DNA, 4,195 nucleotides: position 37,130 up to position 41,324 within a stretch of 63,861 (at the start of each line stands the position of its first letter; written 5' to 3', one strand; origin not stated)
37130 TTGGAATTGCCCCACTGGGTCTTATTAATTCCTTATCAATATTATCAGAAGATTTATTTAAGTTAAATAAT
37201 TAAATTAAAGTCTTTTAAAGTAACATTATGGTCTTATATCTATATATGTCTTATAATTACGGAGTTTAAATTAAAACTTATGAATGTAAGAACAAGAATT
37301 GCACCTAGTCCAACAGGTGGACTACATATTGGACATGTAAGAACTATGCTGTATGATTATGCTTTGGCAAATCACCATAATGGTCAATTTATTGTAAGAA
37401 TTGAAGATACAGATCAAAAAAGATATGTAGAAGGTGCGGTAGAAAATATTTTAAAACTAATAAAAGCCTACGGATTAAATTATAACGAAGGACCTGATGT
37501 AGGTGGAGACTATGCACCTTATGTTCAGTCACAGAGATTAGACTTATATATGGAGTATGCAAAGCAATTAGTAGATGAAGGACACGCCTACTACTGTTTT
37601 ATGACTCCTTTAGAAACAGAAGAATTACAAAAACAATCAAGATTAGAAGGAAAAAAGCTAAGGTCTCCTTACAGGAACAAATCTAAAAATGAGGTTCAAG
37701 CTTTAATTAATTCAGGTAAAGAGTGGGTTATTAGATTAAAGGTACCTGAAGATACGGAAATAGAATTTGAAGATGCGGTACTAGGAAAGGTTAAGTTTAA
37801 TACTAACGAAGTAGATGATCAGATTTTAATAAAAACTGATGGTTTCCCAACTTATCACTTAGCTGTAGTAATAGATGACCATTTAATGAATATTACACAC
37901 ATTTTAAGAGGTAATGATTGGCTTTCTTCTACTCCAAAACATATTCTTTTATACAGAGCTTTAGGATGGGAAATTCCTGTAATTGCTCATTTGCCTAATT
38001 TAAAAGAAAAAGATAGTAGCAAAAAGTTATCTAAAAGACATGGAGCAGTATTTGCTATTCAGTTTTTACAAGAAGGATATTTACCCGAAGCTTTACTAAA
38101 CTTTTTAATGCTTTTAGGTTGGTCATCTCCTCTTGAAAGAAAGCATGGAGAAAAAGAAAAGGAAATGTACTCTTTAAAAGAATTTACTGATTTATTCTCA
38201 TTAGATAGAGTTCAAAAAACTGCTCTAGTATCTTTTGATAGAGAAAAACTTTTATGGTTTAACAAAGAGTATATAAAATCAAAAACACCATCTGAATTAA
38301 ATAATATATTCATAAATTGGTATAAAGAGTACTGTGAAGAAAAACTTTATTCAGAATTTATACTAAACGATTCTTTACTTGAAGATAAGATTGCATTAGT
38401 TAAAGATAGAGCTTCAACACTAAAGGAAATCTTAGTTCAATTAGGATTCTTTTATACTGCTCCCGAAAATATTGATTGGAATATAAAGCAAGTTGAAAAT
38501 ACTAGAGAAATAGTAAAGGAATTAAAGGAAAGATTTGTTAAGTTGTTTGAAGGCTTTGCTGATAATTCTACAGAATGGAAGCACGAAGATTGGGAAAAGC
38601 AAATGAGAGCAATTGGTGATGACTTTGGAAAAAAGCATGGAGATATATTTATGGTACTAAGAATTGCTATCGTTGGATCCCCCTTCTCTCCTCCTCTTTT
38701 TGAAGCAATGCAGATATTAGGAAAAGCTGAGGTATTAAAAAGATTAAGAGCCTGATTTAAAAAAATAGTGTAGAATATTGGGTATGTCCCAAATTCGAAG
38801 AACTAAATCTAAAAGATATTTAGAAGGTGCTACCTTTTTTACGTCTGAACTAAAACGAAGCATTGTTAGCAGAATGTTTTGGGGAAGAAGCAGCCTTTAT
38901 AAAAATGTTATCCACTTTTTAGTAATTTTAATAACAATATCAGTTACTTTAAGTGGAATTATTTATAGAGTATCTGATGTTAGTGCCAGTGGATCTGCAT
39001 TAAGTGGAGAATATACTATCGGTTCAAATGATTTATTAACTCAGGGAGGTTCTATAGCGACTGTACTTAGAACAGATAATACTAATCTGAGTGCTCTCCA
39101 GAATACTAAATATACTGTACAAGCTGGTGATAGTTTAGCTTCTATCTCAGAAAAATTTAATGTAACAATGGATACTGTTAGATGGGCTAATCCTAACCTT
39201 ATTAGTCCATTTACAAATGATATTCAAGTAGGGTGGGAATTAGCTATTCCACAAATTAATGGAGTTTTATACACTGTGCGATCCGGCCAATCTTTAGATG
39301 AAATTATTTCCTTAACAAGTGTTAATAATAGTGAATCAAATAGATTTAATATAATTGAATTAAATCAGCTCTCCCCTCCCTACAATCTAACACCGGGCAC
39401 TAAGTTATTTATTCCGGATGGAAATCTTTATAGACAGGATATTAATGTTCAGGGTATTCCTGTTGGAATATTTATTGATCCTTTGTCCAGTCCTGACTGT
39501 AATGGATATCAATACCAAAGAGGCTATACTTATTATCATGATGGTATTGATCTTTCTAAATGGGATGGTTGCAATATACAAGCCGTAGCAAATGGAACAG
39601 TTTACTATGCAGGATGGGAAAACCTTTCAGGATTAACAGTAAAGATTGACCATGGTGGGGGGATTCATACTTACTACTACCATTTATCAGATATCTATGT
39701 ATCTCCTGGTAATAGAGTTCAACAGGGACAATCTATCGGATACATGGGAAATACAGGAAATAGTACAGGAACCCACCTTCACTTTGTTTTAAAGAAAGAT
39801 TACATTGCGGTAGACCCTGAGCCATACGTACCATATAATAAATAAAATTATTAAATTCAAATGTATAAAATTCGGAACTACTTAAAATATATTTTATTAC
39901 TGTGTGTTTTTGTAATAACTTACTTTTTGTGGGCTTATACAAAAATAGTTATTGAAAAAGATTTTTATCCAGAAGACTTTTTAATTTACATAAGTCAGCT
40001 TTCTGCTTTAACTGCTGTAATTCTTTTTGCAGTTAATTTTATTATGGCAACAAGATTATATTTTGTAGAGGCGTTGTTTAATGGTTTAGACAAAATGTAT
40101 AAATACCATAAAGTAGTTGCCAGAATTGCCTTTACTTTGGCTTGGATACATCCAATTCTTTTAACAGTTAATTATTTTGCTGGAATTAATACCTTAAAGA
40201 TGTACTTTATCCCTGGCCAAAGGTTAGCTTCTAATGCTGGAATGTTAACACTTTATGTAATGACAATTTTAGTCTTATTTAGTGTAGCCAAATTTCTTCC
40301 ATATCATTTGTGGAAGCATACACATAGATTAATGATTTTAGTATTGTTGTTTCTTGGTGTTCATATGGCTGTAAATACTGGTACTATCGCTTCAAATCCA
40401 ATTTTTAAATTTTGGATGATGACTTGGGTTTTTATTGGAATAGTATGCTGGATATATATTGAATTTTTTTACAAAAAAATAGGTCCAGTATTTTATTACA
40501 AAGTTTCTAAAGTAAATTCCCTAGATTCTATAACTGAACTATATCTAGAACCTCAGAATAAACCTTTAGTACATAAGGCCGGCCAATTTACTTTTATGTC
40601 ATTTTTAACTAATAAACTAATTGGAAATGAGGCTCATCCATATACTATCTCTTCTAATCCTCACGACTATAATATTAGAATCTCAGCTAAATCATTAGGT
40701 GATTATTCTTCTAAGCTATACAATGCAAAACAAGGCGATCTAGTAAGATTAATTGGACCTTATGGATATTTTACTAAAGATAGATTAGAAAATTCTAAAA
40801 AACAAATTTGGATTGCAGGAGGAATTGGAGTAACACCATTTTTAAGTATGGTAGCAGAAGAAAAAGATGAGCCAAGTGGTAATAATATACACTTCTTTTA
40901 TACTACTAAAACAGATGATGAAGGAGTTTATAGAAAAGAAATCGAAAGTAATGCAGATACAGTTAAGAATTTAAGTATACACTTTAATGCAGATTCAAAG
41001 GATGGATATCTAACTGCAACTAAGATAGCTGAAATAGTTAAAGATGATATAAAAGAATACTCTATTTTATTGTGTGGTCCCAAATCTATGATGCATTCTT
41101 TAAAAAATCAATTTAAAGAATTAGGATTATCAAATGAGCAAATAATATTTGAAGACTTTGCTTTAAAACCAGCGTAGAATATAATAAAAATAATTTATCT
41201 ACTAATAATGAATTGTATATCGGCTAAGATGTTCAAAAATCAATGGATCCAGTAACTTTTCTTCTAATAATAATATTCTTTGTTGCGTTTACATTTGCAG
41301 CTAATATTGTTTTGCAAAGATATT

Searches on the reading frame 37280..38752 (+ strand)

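Call 41: search_protein_families(library=pfam, proteins=[window:37280-38752:+], max_evalue=0.00001)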
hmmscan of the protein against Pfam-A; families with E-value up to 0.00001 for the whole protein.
window:37280-38752:+ (491 aa): 2 families
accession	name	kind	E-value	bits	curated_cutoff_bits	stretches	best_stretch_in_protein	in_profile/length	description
PF00749.27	tRNA-synt_1c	-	1.9e-94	316.6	23.4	1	2-326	1-314/314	tRNA synthetases class I (E and Q), catalytic domain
PF19269.4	Anticodon_2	-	6.3e-25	88.7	23.6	1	362-490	11-138/141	Anticodon binding domain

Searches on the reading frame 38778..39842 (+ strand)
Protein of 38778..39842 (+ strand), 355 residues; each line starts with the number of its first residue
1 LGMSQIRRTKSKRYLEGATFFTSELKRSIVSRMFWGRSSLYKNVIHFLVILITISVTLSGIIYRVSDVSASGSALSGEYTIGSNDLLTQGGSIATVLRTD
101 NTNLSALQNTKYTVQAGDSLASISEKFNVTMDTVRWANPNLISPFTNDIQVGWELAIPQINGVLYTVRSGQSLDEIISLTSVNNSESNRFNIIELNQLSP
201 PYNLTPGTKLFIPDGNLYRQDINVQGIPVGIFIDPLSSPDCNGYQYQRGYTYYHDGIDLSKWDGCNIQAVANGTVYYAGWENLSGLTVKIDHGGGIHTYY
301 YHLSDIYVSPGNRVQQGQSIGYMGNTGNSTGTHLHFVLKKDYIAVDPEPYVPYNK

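Call 41: search_protein_families(library=pfam, proteins=[window:38778-39842:+], max_evalue=0.00001)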
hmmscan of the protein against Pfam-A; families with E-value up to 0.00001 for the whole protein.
window:38778-39842:+ (355 aa): 2 families
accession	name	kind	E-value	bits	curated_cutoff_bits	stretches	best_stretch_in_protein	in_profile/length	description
PF01551.29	Peptidase_M23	-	2.2e-30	105.2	28.7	1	253-347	2-96/96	Peptidase family M23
PF01476.26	LysM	-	6.2e-16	58.5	20.9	1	112-158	1-43/43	LysM domain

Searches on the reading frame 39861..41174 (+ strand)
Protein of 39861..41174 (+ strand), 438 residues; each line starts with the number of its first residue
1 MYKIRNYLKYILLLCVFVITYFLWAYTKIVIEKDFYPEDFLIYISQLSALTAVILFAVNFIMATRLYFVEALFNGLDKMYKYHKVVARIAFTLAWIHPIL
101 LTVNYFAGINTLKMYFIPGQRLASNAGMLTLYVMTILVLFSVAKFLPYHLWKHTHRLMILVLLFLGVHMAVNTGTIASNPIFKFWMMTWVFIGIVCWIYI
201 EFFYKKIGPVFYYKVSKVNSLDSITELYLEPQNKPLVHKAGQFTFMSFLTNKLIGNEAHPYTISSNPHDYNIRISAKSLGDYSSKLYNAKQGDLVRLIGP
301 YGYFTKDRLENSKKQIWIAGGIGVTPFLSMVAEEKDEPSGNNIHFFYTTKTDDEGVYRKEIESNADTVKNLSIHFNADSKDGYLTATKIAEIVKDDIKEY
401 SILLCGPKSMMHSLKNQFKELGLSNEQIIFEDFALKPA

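Call 41: search_protein_families(library=pfam, proteins=[window:39861-41174:+], max_evalue=0.00001)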
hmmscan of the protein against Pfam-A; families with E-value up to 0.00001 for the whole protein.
window:39861-41174:+ (438 aa): 3 families
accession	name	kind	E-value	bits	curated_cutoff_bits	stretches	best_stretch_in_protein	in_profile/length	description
PF01794.25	Ferric_reduct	-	3.8e-13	50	28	1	50-165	3-120/121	Ferric reductase like transmembrane component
PF00175.26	NAD_binding_1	-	4.1e-10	40.7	22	1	318-414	2-107/109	Oxidoreductase NAD-binding domain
PF08022.18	FAD_binding_8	-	5.6e-08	33.3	22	1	222-288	14-80/109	FAD-binding domain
